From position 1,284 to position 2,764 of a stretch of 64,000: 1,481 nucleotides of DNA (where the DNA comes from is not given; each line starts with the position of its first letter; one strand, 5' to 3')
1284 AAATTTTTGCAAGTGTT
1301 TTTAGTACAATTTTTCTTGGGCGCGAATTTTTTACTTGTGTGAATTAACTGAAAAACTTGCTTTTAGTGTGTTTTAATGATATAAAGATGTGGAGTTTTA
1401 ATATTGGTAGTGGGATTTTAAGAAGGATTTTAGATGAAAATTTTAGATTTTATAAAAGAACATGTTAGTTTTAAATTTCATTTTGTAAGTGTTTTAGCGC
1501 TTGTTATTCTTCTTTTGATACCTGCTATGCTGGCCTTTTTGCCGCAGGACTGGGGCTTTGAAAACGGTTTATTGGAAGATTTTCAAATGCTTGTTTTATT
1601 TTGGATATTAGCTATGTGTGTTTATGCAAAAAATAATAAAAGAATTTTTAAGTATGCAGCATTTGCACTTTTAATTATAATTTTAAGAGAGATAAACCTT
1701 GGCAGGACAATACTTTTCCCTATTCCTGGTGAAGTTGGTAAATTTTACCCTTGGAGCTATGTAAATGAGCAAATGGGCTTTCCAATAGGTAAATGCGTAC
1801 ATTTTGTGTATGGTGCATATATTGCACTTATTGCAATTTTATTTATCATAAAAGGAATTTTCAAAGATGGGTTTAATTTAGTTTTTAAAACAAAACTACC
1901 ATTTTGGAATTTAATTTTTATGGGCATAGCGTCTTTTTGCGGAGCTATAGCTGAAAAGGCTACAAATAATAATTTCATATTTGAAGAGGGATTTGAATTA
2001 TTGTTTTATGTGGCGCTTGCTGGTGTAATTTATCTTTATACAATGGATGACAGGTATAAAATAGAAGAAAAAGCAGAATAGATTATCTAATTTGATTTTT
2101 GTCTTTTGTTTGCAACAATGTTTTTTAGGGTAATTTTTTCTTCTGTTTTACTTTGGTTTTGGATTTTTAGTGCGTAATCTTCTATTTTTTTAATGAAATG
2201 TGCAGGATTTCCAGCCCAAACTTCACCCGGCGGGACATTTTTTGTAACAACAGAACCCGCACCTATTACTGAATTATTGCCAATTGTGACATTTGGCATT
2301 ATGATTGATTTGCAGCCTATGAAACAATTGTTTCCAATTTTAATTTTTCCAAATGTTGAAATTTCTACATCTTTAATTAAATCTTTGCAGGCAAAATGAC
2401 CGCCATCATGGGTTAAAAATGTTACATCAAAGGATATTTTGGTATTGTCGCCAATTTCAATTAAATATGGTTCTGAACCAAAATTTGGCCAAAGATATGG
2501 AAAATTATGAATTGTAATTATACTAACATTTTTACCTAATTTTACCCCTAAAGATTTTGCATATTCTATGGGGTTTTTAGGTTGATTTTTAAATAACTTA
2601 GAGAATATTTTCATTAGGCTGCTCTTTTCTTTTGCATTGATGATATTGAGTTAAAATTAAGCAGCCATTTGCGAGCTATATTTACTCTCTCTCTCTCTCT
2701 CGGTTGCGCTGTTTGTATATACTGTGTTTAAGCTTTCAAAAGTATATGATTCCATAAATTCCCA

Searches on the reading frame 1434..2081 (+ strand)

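Call 12: search_protein_families(library=pfam, proteins=[window:1434-2081:+], max_evalue=0.01)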
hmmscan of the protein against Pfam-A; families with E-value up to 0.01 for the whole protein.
window:1434-2081:+ (215 aa): 1 family
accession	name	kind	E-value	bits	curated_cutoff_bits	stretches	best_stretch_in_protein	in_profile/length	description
PF09852.15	DUF2079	-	0.0085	15.6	28.2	1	40-87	106-154/459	Predicted membrane protein (DUF2079)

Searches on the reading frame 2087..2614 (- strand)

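Call 12: search_protein_families(library=pfam, proteins=[window:2087-2614:-], max_evalue=0.01)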
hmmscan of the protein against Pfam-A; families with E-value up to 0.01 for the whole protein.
window:2087-2614:- (175 aa): 4 families
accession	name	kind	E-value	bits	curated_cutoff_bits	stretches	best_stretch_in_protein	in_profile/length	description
PF00132.30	Hexapep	-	2e-14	53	27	1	91-125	2-36/36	Bacterial transferase hexapeptide (six repeats)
PF14602.12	Hexapep_2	-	1.4e-09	37.9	27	1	91-125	2-34/34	Hexapeptide repeat of succinyl-transferase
PF25084.1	LbH_EIF2B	-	0.00085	19.7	54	1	89-127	60-97/105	EIF2B subunit epsilon LbH domain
PF21711.3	DCTN5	-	0.0069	16.5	40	1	63-145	79-158/182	Dynactin subunit 5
